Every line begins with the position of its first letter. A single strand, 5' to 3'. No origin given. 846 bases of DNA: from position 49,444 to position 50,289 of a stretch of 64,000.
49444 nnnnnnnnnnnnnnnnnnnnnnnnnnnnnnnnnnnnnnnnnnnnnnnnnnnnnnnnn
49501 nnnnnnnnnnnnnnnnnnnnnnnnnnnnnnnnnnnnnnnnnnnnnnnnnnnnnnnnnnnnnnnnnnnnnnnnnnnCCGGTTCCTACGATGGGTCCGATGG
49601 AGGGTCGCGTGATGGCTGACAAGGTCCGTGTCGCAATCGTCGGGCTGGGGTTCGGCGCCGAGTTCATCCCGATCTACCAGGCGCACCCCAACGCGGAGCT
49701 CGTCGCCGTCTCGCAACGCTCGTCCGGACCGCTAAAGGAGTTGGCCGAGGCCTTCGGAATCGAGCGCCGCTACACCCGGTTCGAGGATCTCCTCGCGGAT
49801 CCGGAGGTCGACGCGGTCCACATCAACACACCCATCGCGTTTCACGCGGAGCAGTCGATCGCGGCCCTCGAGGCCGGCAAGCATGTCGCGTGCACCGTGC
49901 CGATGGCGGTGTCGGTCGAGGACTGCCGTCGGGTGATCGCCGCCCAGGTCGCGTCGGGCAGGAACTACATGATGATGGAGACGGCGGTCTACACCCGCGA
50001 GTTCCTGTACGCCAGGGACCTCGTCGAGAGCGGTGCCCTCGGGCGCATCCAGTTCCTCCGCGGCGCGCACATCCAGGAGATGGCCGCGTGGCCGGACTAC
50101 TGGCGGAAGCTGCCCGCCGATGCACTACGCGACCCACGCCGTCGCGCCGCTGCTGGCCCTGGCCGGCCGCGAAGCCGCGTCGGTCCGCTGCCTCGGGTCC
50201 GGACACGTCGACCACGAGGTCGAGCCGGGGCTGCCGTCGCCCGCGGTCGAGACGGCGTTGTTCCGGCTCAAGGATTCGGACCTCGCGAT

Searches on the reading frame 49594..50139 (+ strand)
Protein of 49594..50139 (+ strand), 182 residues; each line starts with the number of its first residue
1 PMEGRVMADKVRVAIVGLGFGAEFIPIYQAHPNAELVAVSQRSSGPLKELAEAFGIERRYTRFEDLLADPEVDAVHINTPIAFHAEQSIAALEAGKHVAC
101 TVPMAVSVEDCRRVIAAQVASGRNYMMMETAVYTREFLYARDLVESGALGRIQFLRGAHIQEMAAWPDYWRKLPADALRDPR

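Call 22: search_protein_families(library=pfam, proteins=[window:49594-50139:+], max_evalue=0.01)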
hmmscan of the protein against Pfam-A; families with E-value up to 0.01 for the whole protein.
window:49594-50139:+ (182 aa): 3 families
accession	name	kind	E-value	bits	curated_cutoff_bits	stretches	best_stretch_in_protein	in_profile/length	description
PF01408.29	GFO_IDH_MocA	-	2.3e-24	86.8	24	1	11-126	1-117/120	Oxidoreductase family, NAD-binding Rossmann fold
PF03447.22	NAD_binding_3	-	0.00066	20.8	24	1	33-124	21-112/116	Homoserine dehydrogenase, NAD binding domain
PF22725.1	GFO_IDH_MocA_C3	-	0.0027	18.1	27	1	137-174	1-39/124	GFO/IDH/MocA C-terminal domain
